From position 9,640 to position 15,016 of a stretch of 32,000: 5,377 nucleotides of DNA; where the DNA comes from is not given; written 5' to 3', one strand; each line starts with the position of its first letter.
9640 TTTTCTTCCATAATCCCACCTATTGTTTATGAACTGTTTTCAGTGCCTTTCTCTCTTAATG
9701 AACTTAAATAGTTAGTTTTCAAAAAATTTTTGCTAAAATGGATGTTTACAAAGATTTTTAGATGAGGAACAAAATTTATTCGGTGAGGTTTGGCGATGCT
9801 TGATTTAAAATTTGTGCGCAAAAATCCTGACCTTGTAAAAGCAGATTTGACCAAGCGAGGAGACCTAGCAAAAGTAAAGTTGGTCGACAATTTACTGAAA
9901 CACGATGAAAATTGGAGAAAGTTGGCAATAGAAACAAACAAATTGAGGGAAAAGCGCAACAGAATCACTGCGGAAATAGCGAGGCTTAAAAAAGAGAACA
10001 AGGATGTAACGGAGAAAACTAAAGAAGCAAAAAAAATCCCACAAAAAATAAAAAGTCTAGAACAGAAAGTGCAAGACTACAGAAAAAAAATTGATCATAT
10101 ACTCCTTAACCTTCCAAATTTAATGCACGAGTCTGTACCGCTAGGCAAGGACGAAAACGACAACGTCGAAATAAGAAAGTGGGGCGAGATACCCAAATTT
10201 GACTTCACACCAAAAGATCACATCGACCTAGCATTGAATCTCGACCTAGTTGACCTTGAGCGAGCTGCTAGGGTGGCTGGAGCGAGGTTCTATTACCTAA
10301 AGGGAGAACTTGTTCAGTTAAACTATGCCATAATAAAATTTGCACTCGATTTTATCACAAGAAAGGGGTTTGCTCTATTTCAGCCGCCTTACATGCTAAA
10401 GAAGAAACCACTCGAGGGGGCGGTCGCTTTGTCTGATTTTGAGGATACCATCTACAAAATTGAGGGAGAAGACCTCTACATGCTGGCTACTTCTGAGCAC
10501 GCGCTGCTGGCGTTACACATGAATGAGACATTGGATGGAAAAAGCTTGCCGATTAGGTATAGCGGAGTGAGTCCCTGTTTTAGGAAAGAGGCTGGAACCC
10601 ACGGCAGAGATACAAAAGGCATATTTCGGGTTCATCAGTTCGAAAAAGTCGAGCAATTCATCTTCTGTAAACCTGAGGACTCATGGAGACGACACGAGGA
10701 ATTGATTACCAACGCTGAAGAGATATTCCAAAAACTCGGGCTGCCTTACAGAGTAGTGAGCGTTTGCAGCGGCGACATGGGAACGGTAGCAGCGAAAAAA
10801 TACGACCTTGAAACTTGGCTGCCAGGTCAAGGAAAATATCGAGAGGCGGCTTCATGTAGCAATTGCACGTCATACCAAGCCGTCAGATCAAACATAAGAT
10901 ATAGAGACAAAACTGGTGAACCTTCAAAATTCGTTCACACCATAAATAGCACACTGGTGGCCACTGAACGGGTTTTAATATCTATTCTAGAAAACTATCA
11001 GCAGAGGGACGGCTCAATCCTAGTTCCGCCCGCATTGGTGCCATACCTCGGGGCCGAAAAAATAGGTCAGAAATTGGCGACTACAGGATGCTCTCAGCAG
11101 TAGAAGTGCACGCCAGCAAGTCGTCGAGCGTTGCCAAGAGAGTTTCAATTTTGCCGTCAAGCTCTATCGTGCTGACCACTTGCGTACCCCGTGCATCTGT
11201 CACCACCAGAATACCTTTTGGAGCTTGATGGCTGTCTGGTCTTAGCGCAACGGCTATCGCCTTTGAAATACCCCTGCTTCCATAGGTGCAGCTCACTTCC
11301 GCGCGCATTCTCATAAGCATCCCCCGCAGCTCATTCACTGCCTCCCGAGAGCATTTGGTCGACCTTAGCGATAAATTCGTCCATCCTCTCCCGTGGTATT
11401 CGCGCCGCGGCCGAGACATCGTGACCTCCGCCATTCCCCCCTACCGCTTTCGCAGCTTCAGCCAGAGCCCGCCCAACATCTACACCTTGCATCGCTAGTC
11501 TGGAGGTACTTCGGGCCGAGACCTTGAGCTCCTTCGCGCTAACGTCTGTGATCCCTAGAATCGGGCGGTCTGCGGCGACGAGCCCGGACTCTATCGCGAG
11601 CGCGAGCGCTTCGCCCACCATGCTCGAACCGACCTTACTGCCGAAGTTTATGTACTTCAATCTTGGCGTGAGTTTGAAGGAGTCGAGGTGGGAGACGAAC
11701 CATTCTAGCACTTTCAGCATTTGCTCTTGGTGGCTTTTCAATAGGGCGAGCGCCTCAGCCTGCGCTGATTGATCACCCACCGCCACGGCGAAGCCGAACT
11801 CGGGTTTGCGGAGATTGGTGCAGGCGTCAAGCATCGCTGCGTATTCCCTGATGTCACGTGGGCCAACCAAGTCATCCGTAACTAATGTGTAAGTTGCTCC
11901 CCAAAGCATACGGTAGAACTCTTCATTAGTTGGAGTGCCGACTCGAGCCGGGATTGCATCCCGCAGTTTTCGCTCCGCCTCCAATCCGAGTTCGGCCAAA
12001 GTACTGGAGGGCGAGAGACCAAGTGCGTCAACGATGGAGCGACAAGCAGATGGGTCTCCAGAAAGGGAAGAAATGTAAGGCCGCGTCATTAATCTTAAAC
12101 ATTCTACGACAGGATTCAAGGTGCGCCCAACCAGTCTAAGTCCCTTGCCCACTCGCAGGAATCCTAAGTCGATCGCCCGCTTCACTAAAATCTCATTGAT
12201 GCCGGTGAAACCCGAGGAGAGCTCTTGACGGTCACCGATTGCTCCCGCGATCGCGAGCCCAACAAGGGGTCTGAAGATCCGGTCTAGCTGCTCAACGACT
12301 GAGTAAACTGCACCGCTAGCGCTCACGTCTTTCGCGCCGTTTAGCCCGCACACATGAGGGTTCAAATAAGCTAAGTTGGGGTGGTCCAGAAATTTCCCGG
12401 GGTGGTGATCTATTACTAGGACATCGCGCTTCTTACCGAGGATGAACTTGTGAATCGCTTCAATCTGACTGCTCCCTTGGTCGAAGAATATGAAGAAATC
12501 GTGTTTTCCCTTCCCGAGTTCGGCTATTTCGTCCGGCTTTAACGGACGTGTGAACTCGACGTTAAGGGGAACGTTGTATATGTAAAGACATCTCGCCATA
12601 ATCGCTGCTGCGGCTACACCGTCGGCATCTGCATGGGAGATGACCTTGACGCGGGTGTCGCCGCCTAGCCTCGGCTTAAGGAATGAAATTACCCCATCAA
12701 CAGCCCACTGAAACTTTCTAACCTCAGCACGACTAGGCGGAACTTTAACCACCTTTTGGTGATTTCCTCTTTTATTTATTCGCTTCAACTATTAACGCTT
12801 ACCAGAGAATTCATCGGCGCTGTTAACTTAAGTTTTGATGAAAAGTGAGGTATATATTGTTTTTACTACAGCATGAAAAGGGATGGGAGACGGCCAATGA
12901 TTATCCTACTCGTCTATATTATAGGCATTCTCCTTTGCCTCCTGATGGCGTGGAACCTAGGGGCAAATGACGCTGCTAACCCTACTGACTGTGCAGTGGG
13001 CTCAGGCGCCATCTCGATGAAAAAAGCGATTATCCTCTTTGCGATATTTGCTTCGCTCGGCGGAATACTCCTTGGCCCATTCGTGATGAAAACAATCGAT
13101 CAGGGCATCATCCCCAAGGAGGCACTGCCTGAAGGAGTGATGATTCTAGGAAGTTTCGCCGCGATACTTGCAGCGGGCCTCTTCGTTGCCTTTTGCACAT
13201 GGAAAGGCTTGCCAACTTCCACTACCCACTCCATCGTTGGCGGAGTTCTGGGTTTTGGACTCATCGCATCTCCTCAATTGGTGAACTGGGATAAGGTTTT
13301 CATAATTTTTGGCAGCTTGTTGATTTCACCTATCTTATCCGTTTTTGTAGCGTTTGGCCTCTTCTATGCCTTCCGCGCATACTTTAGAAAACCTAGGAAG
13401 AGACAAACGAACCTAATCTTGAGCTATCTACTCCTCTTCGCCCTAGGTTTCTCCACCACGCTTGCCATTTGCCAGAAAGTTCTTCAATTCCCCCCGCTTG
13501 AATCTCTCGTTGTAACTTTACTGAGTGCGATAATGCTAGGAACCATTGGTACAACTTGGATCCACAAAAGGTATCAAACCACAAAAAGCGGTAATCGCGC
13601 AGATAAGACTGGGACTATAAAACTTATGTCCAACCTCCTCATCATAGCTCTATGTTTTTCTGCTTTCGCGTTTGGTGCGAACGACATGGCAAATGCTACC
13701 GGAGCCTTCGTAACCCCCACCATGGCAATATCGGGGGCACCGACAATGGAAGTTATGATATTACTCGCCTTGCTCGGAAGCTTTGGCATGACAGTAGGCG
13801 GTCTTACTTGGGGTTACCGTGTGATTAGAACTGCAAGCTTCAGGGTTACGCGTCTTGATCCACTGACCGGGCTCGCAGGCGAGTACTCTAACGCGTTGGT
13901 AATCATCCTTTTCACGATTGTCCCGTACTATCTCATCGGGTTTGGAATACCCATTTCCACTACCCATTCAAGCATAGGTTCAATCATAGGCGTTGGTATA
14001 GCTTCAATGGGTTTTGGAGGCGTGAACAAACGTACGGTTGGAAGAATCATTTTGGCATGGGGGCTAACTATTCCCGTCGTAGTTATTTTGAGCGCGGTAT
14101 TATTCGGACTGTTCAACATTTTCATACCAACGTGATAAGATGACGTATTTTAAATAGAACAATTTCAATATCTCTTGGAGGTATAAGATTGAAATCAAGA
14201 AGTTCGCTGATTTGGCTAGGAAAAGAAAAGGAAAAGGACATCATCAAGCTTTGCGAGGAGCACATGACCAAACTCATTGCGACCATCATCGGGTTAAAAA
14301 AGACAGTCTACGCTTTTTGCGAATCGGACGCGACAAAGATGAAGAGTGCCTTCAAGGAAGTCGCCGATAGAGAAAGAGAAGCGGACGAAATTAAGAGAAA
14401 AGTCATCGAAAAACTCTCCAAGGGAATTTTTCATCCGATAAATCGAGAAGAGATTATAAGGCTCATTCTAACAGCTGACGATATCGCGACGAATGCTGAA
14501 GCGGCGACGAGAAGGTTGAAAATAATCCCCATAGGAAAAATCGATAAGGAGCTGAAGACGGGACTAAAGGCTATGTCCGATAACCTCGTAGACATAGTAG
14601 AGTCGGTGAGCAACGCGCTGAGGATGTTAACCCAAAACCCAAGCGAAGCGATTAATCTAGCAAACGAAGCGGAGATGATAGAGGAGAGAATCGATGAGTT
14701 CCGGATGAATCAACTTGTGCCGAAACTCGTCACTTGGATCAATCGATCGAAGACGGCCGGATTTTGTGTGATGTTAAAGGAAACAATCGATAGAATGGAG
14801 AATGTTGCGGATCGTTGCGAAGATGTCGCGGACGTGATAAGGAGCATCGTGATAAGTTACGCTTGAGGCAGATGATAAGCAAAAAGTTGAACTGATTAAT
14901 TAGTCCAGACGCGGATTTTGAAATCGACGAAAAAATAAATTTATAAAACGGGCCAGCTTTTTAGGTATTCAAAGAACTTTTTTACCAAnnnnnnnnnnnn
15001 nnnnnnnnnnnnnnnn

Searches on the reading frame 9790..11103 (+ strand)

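Call 86: search_protein_families(library=pfam, proteins=[window:9790-11103:+], max_evalue=0.00001)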
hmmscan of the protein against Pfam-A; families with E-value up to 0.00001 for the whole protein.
window:9790-11103:+ (437 aa): 2 families
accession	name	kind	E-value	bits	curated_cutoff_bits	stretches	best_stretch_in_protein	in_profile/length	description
PF00587.30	tRNA-synt_2b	-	5.5e-44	150.8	29.3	1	226-403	8-179/179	tRNA synthetase class II core domain (G, H, P, S and T)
PF02403.27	Seryl_tRNA_N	-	8.5e-25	87.5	28.2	1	3-111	1-107/108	Seryl-tRNA synthetase N-terminal domain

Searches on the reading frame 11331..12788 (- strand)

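Call 86: search_protein_families(library=pfam, proteins=[window:11331-12788:-], max_evalue=0.00001)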
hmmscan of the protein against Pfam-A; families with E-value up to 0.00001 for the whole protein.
window:11331-12788:- (485 aa): 2 families
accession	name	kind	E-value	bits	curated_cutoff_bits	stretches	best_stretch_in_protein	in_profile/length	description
PF02272.25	DHHA1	-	3.3e-12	47.2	25.9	1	405-481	28-101/102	DHHA1 domain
PF01368.27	DHH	-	1.4e-10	42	28.1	1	47-166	2-103/125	DHH family, N-terminal domain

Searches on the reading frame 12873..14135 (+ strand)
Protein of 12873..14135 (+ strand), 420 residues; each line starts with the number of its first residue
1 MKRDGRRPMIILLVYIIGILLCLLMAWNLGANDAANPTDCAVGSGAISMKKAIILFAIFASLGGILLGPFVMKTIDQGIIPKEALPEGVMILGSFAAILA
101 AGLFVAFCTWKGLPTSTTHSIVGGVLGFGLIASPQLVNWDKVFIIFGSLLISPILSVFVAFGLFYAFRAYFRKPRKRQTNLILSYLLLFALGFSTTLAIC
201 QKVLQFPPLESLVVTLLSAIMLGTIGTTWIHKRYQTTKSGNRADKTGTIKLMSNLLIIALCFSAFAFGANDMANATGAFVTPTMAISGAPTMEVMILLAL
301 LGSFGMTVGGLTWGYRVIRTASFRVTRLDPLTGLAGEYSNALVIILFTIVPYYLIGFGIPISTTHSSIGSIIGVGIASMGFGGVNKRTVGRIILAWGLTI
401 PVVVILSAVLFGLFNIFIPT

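Call 86: search_protein_families(library=pfam, proteins=[window:12873-14135:+], max_evalue=0.00001)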
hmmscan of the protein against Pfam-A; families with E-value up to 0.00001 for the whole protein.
window:12873-14135:+ (420 aa): 1 family
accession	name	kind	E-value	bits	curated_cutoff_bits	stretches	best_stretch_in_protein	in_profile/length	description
PF01384.25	PHO4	-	1.8e-77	261.1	33.7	1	30-407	2-350/350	Phosphate transporter family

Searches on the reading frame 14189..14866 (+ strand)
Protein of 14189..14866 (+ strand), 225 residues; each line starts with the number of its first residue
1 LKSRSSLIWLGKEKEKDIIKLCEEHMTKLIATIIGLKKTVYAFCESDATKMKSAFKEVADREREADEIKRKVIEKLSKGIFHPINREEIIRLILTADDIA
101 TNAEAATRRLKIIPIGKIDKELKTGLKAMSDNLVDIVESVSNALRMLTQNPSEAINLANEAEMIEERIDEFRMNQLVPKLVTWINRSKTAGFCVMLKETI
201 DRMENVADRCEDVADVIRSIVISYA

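Call 86: search_protein_families(library=pfam, proteins=[window:14189-14866:+], max_evalue=0.00001)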
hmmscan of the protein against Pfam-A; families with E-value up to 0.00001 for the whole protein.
window:14189-14866:+ (225 aa): 1 family
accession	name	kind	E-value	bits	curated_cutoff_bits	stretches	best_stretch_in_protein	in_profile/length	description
PF01865.21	PhoU_div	-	5.3e-31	108.1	24.4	1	15-222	6-213/214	Protein of unknown function DUF47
